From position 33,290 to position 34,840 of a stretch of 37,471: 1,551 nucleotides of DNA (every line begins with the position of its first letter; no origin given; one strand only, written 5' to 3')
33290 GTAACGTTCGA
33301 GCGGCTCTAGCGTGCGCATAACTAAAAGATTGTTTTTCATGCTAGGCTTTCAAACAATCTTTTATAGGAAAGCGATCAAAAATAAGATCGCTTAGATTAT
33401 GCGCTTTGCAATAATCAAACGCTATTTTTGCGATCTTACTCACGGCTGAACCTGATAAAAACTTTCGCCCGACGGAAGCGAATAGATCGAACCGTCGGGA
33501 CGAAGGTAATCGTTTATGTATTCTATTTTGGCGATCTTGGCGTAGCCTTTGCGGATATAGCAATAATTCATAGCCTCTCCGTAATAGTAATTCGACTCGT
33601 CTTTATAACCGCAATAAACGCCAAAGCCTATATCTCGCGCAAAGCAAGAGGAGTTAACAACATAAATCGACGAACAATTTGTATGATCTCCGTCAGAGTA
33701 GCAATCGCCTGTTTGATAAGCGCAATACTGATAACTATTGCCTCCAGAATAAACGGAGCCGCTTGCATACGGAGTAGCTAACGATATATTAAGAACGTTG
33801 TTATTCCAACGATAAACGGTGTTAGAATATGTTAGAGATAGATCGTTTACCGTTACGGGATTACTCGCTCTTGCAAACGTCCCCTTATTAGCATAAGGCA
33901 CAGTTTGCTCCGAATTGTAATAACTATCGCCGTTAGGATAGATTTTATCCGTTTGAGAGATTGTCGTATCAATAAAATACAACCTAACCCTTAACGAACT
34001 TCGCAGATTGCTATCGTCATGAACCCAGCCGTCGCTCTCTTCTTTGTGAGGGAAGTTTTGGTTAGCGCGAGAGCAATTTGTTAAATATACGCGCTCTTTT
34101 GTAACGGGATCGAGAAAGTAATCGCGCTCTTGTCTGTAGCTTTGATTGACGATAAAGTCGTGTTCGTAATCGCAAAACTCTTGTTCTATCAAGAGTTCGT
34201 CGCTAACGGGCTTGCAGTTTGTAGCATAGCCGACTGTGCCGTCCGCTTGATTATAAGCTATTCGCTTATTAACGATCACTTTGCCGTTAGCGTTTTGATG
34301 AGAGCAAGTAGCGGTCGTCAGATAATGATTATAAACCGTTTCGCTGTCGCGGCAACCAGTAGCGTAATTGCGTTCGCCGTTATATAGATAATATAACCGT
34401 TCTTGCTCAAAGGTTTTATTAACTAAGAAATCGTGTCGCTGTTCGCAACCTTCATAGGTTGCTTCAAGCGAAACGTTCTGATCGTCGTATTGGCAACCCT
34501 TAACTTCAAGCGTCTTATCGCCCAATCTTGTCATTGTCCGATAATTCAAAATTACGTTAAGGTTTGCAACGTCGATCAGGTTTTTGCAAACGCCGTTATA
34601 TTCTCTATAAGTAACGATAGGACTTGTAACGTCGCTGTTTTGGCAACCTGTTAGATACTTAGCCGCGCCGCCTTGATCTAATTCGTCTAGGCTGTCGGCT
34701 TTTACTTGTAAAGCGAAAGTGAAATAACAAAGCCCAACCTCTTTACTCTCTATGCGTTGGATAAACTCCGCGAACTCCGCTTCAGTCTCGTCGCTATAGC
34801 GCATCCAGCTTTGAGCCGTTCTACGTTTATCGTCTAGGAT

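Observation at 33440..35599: In-frame chimera: VirB4 N-terminal domain fused to a novel Cys/Tyr-rich tandem-repeat domain, no ATPase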

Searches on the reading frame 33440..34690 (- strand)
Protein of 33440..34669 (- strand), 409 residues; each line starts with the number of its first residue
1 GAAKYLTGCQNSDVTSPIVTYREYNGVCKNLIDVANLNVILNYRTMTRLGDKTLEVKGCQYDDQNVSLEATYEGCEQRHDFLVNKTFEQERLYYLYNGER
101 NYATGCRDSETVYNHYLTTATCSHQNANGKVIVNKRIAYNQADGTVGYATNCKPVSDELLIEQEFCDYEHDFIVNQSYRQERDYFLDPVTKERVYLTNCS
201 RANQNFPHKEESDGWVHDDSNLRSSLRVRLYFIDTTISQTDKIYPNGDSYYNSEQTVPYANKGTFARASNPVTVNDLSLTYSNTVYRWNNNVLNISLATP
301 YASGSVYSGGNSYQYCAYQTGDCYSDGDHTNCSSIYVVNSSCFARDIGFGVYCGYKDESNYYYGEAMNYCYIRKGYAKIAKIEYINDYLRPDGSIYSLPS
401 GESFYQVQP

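Call 6: search_protein_families(library=ncbifam, proteins=[window:33440-34639:-], max_evalue=1)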
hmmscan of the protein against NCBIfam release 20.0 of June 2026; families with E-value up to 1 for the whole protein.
window:33440-34639:- (399 aa): 0 families

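Call 7: find_homologous_proteins(query=window:33440-34669:-, max_evalue=0.001)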
Query window:33440-34669:- (409 aa): 3 proteins with E <= 0.001 among 1264 candidates.
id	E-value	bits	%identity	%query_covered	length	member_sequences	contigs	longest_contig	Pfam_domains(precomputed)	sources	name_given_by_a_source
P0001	3.8e-155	535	61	100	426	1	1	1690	-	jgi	jgi:hypothetical protein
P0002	2.2e-133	463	57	93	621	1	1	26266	-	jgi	jgi:hypothetical protein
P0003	3.5e-131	456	54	99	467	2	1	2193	-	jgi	jgi:hypothetical protein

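Call 9: find_encoding_contigs(protein=P0002, flank=10000, max_places=4)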
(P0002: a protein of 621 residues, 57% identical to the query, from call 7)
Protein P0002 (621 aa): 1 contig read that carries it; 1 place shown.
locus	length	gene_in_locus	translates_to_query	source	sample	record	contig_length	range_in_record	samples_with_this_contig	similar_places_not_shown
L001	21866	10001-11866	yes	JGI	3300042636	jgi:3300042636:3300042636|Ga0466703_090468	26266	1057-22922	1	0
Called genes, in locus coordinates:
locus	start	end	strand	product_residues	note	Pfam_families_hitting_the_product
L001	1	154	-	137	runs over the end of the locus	-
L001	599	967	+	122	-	-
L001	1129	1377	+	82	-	-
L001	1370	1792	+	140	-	PF00436:SSB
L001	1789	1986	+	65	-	-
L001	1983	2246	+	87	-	-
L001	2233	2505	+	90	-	PF04956:TrbC (weak)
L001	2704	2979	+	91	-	PF05101:VirB3 (weak)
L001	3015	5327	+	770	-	PF27097:VirB4_TrbE_N, PF03135:CagE_TrbE_VirB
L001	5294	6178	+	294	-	-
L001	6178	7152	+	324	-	PF04610:TrbL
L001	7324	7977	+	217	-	PF04335:VirB8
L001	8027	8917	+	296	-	PF03524:CagX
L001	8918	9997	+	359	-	PF03743:TrbI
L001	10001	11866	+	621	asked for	-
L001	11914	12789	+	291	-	PF00437:T2SSE, PF13555:AAA_29 (faint)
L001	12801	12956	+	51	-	-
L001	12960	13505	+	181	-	PF08401:ArdcN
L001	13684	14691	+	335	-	PF02534:T4SS-DNA_transf, PF10412:TrwB_AAD_bind, PF12696:TraG-D_C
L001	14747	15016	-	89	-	-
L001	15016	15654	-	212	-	PF01656:CbiA, PF07015:VirC1 (faint), PF09140:MipZ (faint), PF13614:AAA_31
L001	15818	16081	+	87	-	-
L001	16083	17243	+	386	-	PF06414:Zeta_toxin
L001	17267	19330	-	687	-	PF03432:Relaxase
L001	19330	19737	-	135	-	-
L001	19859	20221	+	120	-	-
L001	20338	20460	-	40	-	-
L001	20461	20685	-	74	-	-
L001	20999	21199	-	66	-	-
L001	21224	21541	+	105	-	-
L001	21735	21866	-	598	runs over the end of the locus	PF00009:GTP_EFTU, PF22042:EF-G_D2, PF03144:GTP_EFTU_D2, PF00679:EFG_C, PF21018:BipA_C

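Call 17: find_related_loci(query=A1, collection=genome_contigs, flank=10000)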
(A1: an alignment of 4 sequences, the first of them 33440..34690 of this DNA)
Query A1 (416 aa) in genome_contigs; peptide patterns used: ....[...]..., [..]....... (x = any residue, [..] = any of these).
41 stretches matched a pattern, but none encodes a relative of the query by tblastn (E <= 1e-3).

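Call 26: search_protein_representatives(alignment_id=A1)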
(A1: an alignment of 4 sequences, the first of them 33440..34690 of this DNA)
Query: 4 sequences, 484 profile positions. Proteins with E-value up to 0.001 (for the whole library): 356; up to 1e-10: 252; up to 1e-30: 57. The best 150 are listed.
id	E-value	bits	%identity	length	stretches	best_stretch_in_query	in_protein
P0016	8.0e-234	793.4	-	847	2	1-484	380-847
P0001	6.5e-233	790.4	-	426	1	65-484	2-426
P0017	1.2e-190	651.0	-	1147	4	86-484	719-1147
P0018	3.1e-129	448.5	-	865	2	2-480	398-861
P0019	1.2e-125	436.7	-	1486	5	80-341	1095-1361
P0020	1.7e-100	353.7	-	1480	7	107-290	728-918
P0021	6.7e-76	272.6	-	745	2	86-482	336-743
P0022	7.0e-72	259.4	-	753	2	85-481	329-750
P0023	1.5e-68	248.3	-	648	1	37-479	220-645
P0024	2.3e-67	244.4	-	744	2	86-482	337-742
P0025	4.2e-67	243.6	-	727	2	86-478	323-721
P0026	5.8e-59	216.7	-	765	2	70-482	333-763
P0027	1.1e-57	212.6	-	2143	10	49-309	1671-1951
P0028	1.3e-56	209.0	-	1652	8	99-343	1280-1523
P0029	2.6e-53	198.1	-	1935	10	35-234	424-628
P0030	5.8e-50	187.1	-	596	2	29-304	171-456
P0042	1.7e-40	155.8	-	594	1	18-395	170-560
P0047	4.0e-37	144.7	-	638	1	50-482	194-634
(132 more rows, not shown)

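Call 29: search_protein_families(library=pfam, proteins=[P0016, P0018, P0021, P0023, P0030, P0042, P0047, P0017, P0002], max_evalue=0.01)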
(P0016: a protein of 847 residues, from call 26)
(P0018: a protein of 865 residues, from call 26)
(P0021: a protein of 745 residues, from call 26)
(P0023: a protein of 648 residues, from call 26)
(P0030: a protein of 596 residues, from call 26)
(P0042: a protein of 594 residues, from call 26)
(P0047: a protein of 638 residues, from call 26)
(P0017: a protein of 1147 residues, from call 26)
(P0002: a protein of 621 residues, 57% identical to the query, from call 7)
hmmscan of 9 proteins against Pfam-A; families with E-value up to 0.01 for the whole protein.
P0016 (847 aa): 0 families

P0018 (865 aa): 0 families

P0021 (745 aa): 1 family
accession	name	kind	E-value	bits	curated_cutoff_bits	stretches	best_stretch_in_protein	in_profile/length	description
PF08601.15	PAP1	-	0.00018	21.8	23.2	1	77-268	33-221/370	Transcription factor PAP1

P0023 (648 aa): 0 families

P0030 (596 aa): 0 families

P0042 (594 aa): 0 families

P0047 (638 aa): 0 families

P0017 (1147 aa): 0 families

P0002 (621 aa): 0 families

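Call 30: search_dna_similar(query=window:33440-34669:-, collection=plasmids, mode=protein, max_evalue=0.001, max_rows=30)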
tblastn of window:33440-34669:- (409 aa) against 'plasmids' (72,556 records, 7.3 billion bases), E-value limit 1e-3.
Records with a match: 17; places in all: 23; records where one place covers at least 80% of the query: 0.
Best place of each record, by identity: <60% 17.
By first word of the organism name: Roseibium 5; Candidatus 3; Aliarcobacter 2; Thalassospira 2; Desulfovibrio 1; Nitrosospira 1; Magnetospira 1; Magnetospirillum 1; Microbulbifer 1.
By predicted mobility (MOB-suite, as given by PLSDB): non-mobilizable 11; mobilizable 6.
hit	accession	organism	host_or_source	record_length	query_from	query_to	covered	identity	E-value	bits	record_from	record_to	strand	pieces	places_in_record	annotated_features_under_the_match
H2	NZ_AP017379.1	Desulfovibrio ferrophilus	-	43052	9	235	56%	33.8%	2e-22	107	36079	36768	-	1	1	hypothetical protein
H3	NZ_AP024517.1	Nitrosospira sp. NRS527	Oryza sativa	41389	43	245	50%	33.5%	6e-23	108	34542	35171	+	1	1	hypothetical protein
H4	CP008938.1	Candidatus Paracaedimonas acanthamoebae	Acanthamoeba polyphaga HN-3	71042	56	288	57%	27.1%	8e-9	66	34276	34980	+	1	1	hypothetical protein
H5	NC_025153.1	Aliarcobacter butzleri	chicken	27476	28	235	51%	30.2%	3e-16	89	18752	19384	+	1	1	hypothetical protein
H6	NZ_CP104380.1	Aliarcobacter butzleri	poultry meat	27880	28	235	51%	29.1%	4e-16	88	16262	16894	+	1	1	hypothetical protein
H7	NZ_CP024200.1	Thalassospira marina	-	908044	27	258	57%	25.0%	5e-9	66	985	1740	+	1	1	hypothetical protein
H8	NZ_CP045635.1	Roseibium aggregatum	-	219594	28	228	49%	27.5%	2e-10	71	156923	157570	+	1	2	hypothetical protein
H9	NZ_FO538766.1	Magnetospira sp. QH-2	-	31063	54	235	44%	29.9%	1e-13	81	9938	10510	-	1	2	hypothetical protein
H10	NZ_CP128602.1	Roseibium aggregatum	cell culture,marine biofilms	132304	28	228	49%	27.1%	2e-10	71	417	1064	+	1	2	none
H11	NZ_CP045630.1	Roseibium aggregatum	-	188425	28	228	49%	27.1%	7e-10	69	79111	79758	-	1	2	hypothetical protein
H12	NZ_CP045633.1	Roseibium aggregatum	-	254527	34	228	48%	27.0%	2e-9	67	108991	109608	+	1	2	hypothetical protein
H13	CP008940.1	Candidatus Paracaedimonas acanthamoebae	Acanthamoeba polyphaga HN-3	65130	66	230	40%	29.8%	7e-10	69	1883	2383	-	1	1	hypothetical protein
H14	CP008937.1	Candidatus Paracaedimonas acanthamoebae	Acanthamoeba polyphaga HN-3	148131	66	230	40%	29.8%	7e-10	69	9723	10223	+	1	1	hypothetical protein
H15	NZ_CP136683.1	Thalassospira lucentensis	Macrocystis pyrifera gametophyte,Whole ...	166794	54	232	44%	26.3%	3e-5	54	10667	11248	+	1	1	hypothetical protein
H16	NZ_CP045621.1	Roseibium aggregatum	-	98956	66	228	40%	27.7%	2e-9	67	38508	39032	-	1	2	hypothetical protein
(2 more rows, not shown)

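Call 32: get_annotated_region(hit=H5, flank=9000)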
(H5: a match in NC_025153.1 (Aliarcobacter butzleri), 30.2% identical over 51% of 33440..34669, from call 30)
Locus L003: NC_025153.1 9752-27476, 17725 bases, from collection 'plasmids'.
description: Aliarcobacter butzleri plasmid AB-1119-LD, complete sequence
organism: Aliarcobacter butzleri (NCBI taxid 28197)
taxonomy: Bacteria; Campylobacterota; Epsilonproteobacteria; Campylobacterales; Arcobacteraceae; Aliarcobacter; Aliarcobacter butzleri
host: -; source: chicken; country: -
typing (MOB-suite, as given by PLSDB): mobilizable; relaxase MOBP
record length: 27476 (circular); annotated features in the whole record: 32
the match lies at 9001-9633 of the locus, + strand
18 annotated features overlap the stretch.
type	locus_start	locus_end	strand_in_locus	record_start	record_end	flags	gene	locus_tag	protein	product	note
CDS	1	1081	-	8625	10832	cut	-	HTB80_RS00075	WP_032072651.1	hypothetical protein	-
CDS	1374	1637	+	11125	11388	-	-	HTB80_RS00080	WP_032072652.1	TrbC/VirB2 family protein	-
CDS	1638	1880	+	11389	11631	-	-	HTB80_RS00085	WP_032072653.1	hypothetical protein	-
CDS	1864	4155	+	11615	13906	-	-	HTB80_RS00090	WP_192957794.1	hypothetical protein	-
CDS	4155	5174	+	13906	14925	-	-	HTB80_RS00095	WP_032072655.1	type IV secretion system protein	GO:0030255 - protein secretion by the type IV secretion system [Evidence IEA]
CDS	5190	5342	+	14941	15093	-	-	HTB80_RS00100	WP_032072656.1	hypothetical protein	-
CDS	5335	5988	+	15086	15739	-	-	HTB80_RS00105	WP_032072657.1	VirB8/TrbF family protein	-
CDS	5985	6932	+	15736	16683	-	-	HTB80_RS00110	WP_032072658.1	TrbG/VirB9 family P-type conjugative transfer protein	-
CDS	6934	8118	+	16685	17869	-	-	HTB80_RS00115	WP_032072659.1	TrbI/VirB10 family protein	-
CDS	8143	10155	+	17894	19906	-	-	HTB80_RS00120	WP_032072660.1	hypothetical protein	-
CDS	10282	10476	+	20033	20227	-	-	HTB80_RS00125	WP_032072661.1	hypothetical protein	-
CDS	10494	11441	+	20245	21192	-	-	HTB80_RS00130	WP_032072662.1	ATPase, T2SS/T4P/T4SS family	-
CDS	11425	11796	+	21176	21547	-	mobC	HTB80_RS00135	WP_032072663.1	plasmid mobilization relaxosome protein MobC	-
CDS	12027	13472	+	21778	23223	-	-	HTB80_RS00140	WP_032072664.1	type IV secretory system conjugative DNA transfer family protein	-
CDS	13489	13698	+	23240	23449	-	-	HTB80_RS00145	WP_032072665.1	hypothetical protein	-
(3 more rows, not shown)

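Call 33: get_annotated_region(hit=H2, flank=9000)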
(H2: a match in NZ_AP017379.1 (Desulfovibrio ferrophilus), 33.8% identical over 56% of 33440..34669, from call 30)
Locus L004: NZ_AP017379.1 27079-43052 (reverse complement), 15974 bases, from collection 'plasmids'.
description: Desulfovibrio ferrophilus strain IS5 plasmid pDFE, complete sequence
organism: Desulfovibrio ferrophilus (NCBI taxid 241368)
taxonomy: Bacteria; Thermodesulfobacteriota; Desulfovibrionia; Desulfovibrionales; Desulfovibrionaceae; Desulfovibrio; Desulfovibrio ferrophilus
host: -; source: -; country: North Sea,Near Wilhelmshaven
typing (MOB-suite, as given by PLSDB): mobilizable; relaxase MOBP
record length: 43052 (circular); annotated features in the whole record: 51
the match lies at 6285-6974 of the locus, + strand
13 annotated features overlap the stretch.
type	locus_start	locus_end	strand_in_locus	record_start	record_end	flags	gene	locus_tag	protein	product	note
CDS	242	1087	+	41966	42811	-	-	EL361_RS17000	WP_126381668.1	type IV secretion system protein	-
CDS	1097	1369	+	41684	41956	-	-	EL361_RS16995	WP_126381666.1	hypothetical protein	-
CDS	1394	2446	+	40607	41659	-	-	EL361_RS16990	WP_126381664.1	type IV secretion system protein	GO:0030255 - protein secretion by the type IV secretion system [Evidence IEA]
CDS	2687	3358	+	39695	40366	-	-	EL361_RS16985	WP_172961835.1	type IV secretion system protein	-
CDS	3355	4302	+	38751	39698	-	-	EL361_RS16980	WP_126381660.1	TrbG/VirB9 family P-type conjugative transfer protein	-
CDS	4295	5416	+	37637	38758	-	-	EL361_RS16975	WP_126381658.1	TrbI/VirB10 family protein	-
CDS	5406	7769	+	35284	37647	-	-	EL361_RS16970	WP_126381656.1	hypothetical protein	-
CDS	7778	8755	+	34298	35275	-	-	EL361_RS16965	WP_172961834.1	ATPase, T2SS/T4P/T4SS family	-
CDS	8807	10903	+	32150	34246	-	-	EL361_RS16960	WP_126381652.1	type IV secretory system conjugative DNA transfer family protein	-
CDS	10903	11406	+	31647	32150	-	-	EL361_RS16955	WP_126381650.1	lytic transglycosylase domain-containing protein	-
CDS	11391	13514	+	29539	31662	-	-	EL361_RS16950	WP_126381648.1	type IA DNA topoisomerase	GO:0006265 - DNA topological change [Evidence IEA]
CDS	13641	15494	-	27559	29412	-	-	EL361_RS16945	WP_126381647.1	relaxase/mobilization nuclease domain-containing protein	-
CDS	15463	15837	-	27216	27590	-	-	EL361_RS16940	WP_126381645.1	CopG family transcriptional regulator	-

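Call 34: get_annotated_region(hit=H3, flank=9000)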
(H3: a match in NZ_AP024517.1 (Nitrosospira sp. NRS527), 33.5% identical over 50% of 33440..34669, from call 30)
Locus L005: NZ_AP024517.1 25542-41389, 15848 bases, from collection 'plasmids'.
description: Nitrosospira sp. NRS527 plasmid pNRS527-2, complete sequence
organism: Nitrosospira sp. NRS527 (NCBI taxid 155925)
taxonomy: Bacteria; Pseudomonadota; Betaproteobacteria; Nitrosomonadales; Nitrosomonadaceae; Nitrosospira; Nitrosospira sp. NRS527
host: -; source: Oryza sativa; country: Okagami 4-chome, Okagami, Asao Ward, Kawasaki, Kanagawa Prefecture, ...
typing (MOB-suite, as given by PLSDB): non-mobilizable
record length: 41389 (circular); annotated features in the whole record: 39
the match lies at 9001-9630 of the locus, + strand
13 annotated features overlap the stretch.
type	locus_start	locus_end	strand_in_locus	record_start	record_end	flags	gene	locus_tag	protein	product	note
CDS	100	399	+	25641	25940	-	-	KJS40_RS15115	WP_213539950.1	hypothetical protein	-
CDS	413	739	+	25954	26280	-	-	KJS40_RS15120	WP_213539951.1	TrbC/VirB2 family protein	-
CDS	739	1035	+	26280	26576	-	-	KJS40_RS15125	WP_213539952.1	VirB3 family type IV secretion system protein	-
CDS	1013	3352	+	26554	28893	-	-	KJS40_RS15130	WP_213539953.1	hypothetical protein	-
CDS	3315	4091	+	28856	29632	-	-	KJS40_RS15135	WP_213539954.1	type IV secretion system protein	-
CDS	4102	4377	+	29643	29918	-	-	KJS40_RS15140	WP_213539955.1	hypothetical protein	-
CDS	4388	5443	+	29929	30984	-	-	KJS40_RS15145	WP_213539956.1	type IV secretion system protein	GO:0030255 - protein secretion by the type IV secretion system [Evidence IEA]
CDS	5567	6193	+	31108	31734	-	-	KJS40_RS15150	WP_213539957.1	type IV secretion system protein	-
CDS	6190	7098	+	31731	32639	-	-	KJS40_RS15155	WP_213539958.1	TrbG/VirB9 family P-type conjugative transfer protein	-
CDS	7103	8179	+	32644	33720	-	-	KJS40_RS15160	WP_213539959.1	TrbI/VirB10 family protein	-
CDS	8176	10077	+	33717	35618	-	-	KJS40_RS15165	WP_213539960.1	hypothetical protein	-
CDS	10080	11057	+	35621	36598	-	-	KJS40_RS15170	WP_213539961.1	ATPase, T2SS/T4P/T4SS family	-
CDS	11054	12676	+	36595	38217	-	-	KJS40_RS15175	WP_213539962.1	type IV secretory system conjugative DNA transfer family protein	-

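Call 39: find_homologous_proteins(query=A3, max_evalue=0.00001)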
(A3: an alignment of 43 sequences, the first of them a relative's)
Query A3 (43 sequences) (621 aa, profile of the alignment): 9 proteins with E <= 0.00001 among 8000 candidates.
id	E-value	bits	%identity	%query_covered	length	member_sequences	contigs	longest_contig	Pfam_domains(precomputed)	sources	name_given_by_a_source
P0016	5.8e-171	588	57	57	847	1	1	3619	-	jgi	jgi:hypothetical protein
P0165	8.2e-166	571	45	60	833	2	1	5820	-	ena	-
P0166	2.1e-146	507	37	61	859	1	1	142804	-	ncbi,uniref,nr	ncbi:hypothetical protein [Aliarcobacter skirrowii]|uniref:hypothetical protein n=1 Tax=Aliarcobacte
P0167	3.8e-136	473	37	61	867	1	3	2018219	-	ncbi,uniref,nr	ncbi:hypothetical protein [Arcobacter porcinus]|uniref:Uncharacterized protein n=1 Tax=Arcobacter po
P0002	7.0e-134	466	100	100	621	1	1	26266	-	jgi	jgi:hypothetical protein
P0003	1.4e-102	362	46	60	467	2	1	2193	-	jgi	jgi:hypothetical protein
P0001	7.0e-94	334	51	54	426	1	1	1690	-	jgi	jgi:hypothetical protein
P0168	2.7e-93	332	24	38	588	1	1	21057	-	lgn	-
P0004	9.9e-90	320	57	60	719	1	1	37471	PF27097.1,PF03135.20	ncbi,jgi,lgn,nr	ncbi:MAG: hypothetical protein LBP89_01680 [Helicobacteraceae bacterium]|jgi:hypothetical protein|nr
